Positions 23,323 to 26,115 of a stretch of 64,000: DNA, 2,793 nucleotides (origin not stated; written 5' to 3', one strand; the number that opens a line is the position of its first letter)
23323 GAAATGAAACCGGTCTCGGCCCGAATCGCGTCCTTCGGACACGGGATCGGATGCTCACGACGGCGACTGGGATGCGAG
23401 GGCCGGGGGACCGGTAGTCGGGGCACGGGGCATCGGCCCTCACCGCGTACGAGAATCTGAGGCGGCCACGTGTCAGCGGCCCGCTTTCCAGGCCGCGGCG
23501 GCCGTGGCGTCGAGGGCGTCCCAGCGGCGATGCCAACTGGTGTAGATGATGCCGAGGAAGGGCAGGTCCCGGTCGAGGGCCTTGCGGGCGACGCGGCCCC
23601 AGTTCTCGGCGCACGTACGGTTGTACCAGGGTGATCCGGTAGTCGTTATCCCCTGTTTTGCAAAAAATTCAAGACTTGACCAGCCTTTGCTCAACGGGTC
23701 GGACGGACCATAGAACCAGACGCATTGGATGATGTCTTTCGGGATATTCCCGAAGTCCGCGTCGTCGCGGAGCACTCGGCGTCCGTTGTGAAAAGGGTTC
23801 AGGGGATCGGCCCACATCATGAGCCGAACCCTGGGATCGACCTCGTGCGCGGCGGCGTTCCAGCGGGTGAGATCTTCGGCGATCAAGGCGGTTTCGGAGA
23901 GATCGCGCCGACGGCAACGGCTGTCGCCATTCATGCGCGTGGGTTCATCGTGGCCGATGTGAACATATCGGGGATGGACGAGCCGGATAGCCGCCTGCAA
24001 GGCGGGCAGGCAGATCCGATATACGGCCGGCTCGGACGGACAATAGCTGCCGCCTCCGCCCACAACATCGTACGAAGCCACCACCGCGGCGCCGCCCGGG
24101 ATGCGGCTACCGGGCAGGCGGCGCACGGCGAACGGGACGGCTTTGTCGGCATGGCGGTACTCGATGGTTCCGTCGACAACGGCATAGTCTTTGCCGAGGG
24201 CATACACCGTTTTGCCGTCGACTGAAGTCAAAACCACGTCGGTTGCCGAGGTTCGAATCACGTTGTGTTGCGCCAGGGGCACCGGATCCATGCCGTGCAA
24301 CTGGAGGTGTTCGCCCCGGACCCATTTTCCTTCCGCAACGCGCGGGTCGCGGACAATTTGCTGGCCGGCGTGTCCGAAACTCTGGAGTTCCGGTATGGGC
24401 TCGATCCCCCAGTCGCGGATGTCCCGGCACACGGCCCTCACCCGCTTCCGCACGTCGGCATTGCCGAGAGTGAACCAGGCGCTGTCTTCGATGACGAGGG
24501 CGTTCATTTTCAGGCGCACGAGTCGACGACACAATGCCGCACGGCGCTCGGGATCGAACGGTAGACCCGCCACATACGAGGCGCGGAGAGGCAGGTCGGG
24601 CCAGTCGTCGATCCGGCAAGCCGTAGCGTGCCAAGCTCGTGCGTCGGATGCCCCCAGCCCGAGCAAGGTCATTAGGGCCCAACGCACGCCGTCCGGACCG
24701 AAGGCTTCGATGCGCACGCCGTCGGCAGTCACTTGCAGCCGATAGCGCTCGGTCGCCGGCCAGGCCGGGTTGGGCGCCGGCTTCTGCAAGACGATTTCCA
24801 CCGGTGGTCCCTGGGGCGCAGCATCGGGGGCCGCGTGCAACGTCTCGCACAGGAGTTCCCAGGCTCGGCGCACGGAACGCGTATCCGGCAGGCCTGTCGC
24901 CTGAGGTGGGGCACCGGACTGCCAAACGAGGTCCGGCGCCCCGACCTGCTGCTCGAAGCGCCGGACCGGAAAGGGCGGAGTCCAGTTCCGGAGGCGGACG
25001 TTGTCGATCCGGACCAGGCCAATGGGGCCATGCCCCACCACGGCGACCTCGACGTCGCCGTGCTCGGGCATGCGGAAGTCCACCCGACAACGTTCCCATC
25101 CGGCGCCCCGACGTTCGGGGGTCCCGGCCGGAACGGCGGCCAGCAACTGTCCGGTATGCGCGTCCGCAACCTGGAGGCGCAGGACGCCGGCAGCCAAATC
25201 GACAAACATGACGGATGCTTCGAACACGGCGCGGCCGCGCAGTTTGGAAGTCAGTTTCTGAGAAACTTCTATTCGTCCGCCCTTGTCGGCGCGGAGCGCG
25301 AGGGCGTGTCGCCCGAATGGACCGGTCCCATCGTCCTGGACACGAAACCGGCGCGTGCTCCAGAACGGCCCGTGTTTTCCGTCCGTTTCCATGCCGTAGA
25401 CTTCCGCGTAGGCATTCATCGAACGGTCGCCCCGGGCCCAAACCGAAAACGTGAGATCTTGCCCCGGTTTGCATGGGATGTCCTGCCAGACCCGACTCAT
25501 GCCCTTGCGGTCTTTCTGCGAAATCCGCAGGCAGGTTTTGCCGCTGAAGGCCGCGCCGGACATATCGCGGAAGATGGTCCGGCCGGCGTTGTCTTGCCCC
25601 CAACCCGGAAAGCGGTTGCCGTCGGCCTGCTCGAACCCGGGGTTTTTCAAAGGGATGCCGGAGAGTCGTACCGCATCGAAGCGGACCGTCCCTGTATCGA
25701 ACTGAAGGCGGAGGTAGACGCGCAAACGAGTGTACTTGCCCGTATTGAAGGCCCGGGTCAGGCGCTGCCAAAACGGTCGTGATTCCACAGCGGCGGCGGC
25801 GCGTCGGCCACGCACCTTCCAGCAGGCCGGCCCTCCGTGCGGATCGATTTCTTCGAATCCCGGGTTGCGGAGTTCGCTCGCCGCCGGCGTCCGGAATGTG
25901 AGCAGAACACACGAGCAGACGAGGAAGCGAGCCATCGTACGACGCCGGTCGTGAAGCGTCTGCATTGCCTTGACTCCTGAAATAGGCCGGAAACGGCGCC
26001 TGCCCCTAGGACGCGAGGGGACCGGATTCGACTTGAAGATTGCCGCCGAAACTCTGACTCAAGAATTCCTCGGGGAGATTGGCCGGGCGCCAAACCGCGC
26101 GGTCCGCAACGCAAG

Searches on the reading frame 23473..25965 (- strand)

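Call 42: search_protein_families(library=pfam, proteins=[window:23473-25965:-], max_evalue=0.00001)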
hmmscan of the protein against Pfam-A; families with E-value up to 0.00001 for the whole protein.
window:23473-25965:- (830 aa): 0 families

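Call 50: search_protein_families(library=pfam, proteins=[window:23473-25965:-], max_evalue=0.001)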
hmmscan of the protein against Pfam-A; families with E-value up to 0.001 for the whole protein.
window:23473-25965:- (830 aa): 1 family
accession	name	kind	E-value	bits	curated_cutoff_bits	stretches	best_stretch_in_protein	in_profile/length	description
PF02838.20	Glyco_hydro_20b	-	1.2e-05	26.5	26.1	1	388-455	58-124/124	Glycosyl hydrolase family 20, domain 2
